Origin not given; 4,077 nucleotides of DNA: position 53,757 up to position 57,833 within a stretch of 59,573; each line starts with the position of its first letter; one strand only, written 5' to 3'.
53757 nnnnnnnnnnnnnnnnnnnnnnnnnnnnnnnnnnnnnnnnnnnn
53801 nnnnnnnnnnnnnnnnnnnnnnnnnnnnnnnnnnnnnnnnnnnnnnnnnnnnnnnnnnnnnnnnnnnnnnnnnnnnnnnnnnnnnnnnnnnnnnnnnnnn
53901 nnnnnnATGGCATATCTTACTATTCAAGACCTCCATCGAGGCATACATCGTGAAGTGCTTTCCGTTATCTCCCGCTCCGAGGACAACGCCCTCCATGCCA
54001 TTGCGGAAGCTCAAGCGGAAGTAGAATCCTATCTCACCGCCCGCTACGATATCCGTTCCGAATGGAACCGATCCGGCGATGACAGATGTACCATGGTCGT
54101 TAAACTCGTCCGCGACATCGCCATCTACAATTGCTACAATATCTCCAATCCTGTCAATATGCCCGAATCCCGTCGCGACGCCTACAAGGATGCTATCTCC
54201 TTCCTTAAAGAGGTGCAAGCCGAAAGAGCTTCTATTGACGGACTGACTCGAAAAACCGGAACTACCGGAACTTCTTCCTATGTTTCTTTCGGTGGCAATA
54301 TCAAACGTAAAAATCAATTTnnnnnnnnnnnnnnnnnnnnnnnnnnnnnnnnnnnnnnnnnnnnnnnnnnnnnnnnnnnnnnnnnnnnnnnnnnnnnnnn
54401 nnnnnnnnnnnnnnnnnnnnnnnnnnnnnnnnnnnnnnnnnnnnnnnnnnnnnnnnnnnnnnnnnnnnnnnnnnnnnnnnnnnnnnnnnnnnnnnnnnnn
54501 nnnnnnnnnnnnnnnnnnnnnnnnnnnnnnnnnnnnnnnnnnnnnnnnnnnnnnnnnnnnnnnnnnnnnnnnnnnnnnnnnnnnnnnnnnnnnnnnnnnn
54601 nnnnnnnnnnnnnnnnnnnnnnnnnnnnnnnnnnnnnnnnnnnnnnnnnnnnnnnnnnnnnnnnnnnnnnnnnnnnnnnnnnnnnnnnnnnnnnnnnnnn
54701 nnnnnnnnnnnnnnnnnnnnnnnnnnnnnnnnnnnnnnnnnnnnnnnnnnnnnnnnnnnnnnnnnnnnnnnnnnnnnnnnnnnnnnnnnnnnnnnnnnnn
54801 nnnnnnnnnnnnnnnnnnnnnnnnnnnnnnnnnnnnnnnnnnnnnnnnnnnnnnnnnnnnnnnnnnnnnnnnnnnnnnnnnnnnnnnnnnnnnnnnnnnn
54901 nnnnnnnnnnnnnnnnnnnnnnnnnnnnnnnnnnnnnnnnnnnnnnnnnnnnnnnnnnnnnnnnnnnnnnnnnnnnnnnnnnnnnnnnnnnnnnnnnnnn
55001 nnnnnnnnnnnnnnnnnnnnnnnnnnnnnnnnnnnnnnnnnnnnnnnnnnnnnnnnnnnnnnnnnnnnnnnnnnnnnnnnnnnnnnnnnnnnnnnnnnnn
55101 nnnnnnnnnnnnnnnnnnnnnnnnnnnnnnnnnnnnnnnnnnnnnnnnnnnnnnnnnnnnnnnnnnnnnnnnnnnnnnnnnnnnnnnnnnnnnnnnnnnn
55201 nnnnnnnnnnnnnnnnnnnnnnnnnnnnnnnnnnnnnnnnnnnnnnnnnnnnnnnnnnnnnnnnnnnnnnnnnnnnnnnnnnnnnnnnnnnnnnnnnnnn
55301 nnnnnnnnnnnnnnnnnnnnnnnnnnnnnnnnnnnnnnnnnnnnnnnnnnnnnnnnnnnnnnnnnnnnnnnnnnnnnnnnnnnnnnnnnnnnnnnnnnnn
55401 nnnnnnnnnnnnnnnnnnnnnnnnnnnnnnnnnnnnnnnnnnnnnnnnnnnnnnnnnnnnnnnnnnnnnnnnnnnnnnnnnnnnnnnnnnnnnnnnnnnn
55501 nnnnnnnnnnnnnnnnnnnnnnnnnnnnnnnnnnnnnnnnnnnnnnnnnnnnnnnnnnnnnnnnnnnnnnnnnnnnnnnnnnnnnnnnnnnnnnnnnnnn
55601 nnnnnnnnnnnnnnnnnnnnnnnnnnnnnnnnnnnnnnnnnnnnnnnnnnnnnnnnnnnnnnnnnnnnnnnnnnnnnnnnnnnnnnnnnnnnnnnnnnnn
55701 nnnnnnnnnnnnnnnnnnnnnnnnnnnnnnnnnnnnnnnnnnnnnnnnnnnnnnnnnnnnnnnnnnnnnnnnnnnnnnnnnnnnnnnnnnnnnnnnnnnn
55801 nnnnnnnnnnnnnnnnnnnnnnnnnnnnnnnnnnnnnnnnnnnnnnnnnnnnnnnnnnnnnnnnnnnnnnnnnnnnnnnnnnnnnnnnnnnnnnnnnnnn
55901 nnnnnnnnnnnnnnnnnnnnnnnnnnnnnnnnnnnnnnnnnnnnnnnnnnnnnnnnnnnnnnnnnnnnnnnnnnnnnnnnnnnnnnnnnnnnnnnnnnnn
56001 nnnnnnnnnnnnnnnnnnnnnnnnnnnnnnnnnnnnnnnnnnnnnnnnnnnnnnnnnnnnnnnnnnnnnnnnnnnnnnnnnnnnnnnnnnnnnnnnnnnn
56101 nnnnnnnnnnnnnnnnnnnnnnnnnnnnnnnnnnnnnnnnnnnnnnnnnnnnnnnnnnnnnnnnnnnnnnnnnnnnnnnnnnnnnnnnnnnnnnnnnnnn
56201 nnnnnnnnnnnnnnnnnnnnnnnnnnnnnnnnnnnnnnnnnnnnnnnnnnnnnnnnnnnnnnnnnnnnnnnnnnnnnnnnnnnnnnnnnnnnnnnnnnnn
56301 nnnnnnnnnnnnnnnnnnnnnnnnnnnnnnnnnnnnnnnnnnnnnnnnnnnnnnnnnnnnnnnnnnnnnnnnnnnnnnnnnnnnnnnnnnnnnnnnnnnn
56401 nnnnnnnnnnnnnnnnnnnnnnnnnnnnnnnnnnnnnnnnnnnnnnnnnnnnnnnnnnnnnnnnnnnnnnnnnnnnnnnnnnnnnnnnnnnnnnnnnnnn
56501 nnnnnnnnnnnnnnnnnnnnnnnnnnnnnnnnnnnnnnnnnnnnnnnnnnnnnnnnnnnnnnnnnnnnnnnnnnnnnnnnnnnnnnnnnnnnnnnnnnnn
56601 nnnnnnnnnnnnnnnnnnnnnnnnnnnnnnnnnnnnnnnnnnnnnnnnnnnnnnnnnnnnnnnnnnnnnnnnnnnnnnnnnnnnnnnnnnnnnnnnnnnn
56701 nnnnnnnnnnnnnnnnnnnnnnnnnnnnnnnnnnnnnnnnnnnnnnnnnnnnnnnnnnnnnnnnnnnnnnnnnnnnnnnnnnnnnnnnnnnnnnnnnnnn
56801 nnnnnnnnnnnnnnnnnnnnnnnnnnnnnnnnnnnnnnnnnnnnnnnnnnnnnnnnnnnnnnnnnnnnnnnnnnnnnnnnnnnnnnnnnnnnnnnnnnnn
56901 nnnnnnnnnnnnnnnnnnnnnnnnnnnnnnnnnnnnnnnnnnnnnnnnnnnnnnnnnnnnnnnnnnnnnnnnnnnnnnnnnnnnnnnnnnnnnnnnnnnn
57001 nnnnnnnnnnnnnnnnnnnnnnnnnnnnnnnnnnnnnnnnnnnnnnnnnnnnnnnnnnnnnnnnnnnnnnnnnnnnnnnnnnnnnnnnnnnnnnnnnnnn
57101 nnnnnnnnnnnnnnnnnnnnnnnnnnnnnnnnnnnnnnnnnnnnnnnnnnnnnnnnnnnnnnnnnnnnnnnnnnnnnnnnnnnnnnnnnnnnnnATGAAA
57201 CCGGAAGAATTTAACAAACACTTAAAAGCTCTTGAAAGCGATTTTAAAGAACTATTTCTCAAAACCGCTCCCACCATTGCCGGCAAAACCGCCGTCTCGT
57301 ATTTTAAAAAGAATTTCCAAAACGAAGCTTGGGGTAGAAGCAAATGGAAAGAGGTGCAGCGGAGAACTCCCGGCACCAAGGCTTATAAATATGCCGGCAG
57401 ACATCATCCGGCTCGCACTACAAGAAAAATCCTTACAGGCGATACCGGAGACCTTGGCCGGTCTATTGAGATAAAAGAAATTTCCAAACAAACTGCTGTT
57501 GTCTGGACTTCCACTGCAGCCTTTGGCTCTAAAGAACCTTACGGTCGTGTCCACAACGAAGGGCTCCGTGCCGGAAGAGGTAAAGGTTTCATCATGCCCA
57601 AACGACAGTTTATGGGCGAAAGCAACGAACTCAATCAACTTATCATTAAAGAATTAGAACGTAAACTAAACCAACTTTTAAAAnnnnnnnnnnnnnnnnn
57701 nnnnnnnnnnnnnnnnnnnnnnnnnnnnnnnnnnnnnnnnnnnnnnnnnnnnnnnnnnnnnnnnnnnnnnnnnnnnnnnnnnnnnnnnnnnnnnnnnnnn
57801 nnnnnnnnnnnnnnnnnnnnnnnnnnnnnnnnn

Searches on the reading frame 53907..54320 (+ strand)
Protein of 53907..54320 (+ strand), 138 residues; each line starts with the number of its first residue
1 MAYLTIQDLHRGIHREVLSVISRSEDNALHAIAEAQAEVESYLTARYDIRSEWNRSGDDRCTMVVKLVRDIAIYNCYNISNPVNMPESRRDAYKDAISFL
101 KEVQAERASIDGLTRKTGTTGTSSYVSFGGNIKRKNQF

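Call 3: search_protein_families(library=pfam, proteins=[window:53907-54320:+], max_evalue=0.01)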
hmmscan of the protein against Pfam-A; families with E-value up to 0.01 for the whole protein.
window:53907-54320:+ (138 aa): 1 family
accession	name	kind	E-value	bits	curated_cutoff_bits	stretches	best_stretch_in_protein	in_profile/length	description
PF07030.17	Phage_Mu_Gp36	-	7e-13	49.3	24.7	1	3-118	1-113/124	Bacteriophage Mu, Gp36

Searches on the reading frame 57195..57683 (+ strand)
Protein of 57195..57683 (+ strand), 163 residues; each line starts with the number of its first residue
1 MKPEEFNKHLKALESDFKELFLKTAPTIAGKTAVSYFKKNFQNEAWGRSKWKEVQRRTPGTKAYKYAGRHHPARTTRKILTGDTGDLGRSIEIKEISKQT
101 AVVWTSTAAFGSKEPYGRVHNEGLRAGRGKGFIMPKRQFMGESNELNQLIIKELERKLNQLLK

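Call 3: search_protein_families(library=pfam, proteins=[window:57195-57683:+], max_evalue=0.01)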
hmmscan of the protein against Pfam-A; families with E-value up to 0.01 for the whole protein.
window:57195-57683:+ (163 aa): 1 family
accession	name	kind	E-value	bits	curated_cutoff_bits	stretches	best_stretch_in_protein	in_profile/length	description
PF05069.18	Phage_tail_S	-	1.2e-07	32.1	24.3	1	67-158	59-147/148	Phage virion morphogenesis family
